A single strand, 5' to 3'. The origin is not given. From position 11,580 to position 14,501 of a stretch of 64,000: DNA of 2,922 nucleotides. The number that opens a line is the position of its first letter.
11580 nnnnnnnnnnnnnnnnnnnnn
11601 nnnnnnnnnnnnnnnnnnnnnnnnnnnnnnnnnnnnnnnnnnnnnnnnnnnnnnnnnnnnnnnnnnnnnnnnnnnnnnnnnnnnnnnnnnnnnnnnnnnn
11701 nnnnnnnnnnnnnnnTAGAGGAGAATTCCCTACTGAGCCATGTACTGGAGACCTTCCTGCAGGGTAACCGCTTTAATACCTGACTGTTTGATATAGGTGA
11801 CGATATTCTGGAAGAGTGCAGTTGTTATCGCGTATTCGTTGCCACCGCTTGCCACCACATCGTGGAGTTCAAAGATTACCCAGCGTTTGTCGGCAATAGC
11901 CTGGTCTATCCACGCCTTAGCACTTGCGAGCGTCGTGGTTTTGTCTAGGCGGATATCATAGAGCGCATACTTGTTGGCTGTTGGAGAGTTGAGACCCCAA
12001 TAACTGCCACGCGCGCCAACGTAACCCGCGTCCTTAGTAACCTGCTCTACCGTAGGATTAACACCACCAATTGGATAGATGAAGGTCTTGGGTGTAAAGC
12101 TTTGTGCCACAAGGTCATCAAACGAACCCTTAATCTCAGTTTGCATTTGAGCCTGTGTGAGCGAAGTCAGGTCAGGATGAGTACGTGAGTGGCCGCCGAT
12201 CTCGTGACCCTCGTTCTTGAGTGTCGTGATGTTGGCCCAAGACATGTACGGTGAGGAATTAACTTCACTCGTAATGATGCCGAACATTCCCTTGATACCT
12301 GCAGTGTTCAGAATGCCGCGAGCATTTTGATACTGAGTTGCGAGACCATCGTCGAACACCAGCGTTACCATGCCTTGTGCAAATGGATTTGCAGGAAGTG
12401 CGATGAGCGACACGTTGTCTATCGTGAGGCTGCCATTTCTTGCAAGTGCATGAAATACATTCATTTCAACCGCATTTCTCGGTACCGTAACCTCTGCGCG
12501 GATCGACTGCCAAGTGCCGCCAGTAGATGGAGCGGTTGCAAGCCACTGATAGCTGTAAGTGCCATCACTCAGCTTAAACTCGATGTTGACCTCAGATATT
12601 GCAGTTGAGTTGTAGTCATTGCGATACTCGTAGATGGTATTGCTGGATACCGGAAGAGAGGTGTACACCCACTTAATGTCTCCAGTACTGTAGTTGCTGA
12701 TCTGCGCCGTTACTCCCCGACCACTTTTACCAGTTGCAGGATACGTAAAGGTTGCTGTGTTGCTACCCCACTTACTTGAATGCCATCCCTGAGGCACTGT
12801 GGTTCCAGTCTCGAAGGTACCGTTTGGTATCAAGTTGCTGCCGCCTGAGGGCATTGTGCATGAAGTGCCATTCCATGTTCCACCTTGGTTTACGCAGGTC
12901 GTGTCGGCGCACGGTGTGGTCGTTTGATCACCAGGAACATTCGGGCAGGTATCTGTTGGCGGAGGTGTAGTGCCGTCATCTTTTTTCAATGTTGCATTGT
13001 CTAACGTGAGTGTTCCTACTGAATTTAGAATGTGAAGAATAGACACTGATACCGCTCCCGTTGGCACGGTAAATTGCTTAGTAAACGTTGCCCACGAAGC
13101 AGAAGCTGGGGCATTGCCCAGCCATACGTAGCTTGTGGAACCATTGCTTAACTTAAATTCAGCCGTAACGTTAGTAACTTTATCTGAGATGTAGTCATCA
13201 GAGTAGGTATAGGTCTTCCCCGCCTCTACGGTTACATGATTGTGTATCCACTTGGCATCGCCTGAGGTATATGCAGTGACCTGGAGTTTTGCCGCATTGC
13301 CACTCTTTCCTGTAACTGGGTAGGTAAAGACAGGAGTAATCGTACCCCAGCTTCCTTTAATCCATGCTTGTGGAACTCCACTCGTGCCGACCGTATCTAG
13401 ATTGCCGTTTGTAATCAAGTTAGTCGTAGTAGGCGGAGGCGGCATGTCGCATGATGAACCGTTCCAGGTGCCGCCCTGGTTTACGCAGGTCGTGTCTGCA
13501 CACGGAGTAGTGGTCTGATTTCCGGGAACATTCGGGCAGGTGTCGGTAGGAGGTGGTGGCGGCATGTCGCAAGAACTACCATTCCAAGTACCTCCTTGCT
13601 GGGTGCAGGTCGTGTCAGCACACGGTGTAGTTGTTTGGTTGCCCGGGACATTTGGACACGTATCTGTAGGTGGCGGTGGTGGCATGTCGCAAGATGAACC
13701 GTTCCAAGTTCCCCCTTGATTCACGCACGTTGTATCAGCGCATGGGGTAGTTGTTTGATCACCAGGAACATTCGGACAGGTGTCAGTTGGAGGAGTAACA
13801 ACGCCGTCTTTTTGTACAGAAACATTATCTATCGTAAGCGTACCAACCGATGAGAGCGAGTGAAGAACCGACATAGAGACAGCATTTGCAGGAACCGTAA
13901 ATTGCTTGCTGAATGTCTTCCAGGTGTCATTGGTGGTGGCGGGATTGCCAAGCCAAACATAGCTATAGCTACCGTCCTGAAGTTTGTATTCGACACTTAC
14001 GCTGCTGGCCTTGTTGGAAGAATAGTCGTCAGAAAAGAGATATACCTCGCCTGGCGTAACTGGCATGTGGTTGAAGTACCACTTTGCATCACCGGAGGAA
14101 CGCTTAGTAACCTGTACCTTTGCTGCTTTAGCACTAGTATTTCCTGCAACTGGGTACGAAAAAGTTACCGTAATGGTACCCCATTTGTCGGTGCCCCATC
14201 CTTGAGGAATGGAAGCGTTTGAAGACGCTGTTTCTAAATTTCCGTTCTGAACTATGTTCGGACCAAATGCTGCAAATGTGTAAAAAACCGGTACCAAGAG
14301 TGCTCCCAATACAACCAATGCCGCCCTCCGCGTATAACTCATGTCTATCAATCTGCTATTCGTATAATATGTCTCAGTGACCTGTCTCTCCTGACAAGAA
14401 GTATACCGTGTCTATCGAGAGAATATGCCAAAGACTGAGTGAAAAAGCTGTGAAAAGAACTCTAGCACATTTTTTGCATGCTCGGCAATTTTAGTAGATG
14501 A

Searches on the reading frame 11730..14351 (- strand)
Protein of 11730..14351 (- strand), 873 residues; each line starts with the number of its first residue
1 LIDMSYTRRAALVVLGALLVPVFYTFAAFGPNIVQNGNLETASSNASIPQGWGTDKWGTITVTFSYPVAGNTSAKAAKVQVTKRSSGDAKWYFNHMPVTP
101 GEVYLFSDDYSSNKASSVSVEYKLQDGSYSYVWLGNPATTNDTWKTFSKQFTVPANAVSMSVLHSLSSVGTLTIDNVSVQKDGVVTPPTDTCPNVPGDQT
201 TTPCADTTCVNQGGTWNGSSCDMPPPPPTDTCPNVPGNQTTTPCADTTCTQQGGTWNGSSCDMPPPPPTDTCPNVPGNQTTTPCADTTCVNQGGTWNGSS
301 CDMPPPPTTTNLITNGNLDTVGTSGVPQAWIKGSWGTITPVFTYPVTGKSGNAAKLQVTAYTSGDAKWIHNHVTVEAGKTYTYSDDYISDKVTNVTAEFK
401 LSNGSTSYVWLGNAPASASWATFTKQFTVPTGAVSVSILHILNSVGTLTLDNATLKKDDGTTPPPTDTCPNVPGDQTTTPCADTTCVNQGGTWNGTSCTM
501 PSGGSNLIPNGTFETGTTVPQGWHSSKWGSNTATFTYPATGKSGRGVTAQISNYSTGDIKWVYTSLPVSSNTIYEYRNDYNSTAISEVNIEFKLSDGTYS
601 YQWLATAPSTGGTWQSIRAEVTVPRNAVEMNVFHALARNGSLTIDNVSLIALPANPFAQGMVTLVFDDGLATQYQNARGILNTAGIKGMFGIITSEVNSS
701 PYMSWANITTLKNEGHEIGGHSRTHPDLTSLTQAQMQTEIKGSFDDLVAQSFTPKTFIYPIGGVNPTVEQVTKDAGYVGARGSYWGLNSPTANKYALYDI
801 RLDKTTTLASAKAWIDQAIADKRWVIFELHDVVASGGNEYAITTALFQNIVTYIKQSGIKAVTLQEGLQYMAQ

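Call 80: search_protein_families(library=pfam, proteins=[window:11730-14351:-], max_evalue=0.0001)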
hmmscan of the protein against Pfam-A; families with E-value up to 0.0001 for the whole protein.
window:11730-14351:- (873 aa): 2 families
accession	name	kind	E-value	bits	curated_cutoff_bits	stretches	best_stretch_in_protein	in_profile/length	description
PF01522.26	Polysacc_deac_1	-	6.8e-20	71.7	23.1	1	657-778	4-122/124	Polysaccharide deacetylase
PF02018.23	CBM_4_9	-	8.6e-05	23.4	25.9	0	32-157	2-122/136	Carbohydrate binding domain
